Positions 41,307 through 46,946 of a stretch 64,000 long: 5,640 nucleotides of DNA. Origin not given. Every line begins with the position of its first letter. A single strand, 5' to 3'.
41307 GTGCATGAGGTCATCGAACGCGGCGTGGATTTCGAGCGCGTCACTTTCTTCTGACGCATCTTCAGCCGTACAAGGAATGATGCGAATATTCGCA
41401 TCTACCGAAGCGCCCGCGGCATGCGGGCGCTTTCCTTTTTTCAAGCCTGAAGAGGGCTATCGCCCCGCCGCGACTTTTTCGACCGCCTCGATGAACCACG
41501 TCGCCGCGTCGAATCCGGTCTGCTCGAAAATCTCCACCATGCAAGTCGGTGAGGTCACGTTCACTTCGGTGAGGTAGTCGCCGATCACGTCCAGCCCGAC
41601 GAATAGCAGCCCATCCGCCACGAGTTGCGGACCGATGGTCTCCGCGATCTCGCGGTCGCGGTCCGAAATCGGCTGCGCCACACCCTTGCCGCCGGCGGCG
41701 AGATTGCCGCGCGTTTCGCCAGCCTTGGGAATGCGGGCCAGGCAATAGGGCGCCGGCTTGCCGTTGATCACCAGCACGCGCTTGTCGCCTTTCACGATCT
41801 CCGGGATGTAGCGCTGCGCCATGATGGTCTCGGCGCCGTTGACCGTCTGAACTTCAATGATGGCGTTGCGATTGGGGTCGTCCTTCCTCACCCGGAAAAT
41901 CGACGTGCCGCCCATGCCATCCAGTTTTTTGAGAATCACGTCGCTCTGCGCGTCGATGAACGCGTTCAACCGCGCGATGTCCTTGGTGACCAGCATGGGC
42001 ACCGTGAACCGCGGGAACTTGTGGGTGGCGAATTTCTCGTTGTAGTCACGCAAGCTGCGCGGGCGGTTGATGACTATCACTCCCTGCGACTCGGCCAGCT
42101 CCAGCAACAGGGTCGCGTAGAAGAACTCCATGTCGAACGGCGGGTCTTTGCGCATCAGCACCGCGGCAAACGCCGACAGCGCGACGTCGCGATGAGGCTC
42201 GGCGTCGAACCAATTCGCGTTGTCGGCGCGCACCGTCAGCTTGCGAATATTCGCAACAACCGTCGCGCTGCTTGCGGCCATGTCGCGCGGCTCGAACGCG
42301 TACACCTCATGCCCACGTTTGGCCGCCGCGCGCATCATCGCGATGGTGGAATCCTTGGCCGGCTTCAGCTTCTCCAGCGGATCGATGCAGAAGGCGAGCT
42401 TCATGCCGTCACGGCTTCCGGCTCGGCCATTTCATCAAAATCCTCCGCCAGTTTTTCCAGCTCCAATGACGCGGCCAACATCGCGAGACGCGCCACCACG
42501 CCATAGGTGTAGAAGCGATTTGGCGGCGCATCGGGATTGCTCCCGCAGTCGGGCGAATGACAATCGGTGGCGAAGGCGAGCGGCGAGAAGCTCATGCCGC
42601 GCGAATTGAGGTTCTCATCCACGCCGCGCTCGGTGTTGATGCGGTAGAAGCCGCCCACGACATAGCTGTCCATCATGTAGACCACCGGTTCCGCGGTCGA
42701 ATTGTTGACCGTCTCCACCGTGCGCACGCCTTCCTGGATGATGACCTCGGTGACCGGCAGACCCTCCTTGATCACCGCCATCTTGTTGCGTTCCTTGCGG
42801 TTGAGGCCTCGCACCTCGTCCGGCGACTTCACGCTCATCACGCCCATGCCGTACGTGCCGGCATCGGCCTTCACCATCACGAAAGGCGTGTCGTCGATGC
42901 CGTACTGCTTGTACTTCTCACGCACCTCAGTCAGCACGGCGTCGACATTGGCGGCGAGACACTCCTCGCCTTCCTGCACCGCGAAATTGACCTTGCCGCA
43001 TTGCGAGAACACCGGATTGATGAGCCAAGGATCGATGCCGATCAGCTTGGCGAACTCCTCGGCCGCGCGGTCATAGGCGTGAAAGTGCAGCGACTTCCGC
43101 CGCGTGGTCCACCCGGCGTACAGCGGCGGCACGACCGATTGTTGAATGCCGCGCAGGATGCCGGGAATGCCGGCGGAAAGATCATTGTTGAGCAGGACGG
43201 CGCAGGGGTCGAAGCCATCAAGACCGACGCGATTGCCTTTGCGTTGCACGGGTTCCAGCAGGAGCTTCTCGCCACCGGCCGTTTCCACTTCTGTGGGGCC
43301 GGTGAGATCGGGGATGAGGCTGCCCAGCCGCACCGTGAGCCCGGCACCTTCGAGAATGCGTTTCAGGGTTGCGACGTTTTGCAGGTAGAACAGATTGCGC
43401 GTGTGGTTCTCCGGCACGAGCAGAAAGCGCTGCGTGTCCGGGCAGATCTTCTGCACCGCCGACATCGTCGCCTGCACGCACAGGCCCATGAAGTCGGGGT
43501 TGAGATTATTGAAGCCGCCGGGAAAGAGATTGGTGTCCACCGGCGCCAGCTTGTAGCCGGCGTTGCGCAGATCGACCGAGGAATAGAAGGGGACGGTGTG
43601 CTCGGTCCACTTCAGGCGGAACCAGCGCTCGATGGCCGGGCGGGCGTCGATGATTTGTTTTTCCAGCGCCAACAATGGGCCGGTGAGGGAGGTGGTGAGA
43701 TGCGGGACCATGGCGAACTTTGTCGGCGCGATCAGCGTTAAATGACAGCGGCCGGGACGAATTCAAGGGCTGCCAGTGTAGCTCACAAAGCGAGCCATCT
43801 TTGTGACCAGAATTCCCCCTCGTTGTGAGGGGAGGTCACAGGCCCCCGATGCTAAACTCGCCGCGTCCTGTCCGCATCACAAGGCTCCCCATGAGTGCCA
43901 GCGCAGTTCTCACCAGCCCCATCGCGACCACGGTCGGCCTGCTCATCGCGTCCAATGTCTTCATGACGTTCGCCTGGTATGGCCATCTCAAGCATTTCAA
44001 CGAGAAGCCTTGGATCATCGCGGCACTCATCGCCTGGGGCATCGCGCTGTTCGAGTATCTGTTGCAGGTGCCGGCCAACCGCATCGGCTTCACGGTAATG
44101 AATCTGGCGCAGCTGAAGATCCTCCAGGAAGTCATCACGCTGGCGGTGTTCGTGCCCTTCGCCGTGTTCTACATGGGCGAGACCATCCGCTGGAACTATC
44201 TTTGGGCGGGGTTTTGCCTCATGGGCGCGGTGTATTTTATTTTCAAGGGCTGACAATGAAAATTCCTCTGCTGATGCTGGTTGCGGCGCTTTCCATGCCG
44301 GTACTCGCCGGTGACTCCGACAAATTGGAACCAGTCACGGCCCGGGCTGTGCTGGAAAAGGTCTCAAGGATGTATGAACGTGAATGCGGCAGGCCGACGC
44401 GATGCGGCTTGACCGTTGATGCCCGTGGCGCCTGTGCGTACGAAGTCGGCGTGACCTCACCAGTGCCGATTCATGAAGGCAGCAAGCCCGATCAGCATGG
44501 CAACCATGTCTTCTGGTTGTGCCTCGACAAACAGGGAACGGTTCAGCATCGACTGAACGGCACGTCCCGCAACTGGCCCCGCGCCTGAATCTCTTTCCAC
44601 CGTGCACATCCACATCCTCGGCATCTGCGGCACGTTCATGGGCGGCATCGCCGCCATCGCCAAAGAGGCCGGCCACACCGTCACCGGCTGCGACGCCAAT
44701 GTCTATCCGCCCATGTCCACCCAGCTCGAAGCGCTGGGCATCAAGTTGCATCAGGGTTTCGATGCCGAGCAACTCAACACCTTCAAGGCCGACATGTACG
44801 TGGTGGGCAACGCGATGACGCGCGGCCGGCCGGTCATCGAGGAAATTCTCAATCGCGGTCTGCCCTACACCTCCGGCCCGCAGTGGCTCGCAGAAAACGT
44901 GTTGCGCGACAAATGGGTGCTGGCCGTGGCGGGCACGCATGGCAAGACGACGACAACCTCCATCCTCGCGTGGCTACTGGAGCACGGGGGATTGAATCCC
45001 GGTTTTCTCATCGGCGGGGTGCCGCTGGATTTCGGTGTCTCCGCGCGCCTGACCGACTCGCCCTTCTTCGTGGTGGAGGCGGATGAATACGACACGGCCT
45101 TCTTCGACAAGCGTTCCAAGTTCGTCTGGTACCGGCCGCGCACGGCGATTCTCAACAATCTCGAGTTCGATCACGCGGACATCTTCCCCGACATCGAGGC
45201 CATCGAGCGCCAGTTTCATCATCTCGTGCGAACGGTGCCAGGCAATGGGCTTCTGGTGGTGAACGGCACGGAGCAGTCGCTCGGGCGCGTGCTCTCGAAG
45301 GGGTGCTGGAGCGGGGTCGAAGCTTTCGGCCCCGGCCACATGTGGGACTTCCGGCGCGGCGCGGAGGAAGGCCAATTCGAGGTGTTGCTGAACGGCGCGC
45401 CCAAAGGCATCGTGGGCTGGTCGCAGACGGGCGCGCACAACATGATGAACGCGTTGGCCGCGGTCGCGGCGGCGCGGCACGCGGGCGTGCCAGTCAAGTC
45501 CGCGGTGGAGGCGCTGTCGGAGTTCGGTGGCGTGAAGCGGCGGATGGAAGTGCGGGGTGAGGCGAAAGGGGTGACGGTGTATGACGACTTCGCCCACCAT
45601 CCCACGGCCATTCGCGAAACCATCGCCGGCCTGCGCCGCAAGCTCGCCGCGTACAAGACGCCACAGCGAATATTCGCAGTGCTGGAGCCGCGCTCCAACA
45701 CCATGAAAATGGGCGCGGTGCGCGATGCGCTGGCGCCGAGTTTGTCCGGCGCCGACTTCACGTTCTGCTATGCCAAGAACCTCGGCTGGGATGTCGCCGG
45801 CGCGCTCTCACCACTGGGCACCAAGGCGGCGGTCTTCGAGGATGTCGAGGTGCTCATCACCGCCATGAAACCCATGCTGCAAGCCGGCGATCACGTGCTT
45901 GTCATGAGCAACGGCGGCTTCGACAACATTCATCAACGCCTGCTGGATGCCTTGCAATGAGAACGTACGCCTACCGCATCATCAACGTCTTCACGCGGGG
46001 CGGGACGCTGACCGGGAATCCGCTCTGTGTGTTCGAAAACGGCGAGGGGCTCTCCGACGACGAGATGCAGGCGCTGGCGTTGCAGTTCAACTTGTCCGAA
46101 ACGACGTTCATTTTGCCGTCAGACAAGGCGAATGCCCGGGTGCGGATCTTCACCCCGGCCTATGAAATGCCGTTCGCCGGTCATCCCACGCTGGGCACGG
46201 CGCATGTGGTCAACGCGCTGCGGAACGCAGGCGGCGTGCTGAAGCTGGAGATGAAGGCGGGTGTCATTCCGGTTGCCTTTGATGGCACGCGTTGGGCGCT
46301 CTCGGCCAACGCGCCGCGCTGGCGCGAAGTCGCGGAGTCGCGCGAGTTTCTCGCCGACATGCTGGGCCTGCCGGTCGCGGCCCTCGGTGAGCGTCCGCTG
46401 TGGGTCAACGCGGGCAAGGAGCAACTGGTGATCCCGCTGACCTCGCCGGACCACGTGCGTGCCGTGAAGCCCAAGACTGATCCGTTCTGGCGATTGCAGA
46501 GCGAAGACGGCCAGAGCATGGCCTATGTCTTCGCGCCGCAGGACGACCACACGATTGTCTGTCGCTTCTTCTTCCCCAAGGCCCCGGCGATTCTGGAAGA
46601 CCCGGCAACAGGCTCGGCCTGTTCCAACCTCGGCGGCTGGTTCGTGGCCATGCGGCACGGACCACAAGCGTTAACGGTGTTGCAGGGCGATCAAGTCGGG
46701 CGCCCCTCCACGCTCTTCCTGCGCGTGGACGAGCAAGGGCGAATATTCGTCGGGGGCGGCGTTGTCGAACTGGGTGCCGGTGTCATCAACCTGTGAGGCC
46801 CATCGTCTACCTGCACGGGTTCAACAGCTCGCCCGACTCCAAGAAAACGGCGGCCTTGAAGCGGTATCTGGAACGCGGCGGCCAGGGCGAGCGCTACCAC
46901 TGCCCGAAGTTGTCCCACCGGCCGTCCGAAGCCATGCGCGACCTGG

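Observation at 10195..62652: Highly iterated 12-bp palindrome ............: 24 perfect copies in 52 kb of high-GC DNA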

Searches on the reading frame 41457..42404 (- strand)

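Call 32: search_protein_families(library=pfam, proteins=[window:41457-42404:-], max_evalue=0.001)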
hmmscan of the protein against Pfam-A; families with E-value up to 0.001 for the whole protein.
window:41457-42404:- (315 aa): 3 families
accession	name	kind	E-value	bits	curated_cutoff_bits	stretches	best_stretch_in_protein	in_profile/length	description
PF02955.21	GSH-S_ATP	-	2.3e-71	239.3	23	1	123-296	1-174/175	Prokaryotic glutathione synthetase, ATP-grasp domain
PF02951.20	GSH-S_N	-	6e-43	146.1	21.3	1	1-119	1-119/119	Prokaryotic glutathione synthetase, N-terminal domain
PF08443.16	RimK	-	1.2e-11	45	21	1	142-306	26-186/188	RimK-like ATP-grasp domain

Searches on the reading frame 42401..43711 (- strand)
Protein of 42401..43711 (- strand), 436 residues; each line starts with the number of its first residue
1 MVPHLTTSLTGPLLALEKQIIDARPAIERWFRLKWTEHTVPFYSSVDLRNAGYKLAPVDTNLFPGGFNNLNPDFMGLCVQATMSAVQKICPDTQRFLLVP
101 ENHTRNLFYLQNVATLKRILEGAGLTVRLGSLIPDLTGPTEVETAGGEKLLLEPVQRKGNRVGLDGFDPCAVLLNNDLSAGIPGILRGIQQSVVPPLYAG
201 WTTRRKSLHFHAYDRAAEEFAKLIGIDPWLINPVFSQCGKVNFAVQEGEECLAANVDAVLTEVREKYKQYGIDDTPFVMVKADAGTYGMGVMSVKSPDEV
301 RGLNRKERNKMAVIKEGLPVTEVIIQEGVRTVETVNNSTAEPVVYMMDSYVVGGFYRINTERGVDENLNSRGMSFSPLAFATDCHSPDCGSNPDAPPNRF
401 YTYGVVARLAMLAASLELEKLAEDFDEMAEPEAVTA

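Call 32: search_protein_families(library=pfam, proteins=[window:42401-43711:-], max_evalue=0.001)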
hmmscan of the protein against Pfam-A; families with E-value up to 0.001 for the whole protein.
window:42401-43711:- (436 aa): 1 family
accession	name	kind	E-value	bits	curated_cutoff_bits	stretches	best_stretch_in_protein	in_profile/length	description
PF08886.16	GshA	-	4.7e-196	651.5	25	1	17-418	1-402/402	Glutamate-cysteine ligase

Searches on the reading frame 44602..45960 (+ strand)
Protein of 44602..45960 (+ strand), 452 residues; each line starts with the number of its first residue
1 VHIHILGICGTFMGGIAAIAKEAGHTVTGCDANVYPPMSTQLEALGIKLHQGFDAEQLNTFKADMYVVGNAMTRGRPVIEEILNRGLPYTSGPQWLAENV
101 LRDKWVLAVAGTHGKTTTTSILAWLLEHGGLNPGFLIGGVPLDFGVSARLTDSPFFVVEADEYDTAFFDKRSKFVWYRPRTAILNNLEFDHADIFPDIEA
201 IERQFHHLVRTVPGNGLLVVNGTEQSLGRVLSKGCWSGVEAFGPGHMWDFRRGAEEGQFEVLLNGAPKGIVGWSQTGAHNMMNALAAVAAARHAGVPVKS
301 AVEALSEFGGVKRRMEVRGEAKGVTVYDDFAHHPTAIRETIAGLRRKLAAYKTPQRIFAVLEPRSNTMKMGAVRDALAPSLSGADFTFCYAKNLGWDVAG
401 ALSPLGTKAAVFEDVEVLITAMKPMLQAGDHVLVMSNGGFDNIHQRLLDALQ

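Call 33: search_protein_families(library=pfam, proteins=[window:44602-45960:+], max_evalue=0.001)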
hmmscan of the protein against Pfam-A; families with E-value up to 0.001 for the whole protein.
window:44602-45960:+ (452 aa): 3 families
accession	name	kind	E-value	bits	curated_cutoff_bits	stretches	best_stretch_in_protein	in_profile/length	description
PF01225.30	Mur_ligase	-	6.1e-24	84.6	21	1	2-100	1-91/95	Mur ligase family, catalytic domain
PF02875.26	Mur_ligase_C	-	7.8e-19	69.2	28.4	1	313-438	1-127/127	Mur ligase, glutamate ligase domain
PF08245.18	Mur_ligase_M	-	1.8e-18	67.6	24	1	109-291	1-200/200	Mur ligase middle domain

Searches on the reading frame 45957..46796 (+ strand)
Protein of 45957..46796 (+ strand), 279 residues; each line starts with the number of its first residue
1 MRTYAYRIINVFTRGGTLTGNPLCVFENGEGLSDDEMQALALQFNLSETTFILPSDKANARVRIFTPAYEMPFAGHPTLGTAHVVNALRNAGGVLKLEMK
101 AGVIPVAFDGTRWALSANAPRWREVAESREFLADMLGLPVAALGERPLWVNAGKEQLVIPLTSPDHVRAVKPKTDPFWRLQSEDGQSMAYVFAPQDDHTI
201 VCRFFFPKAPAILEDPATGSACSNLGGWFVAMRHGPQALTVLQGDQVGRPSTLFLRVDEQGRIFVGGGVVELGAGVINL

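Call 33: search_protein_families(library=pfam, proteins=[window:45957-46796:+], max_evalue=0.001)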
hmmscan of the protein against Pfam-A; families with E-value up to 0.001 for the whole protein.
window:45957-46796:+ (279 aa): 1 family
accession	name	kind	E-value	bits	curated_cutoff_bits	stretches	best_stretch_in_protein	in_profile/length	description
PF02567.21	PhzC-PhzF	-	6.9e-49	167.3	27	1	10-259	2-260/281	Phenazine biosynthesis-like protein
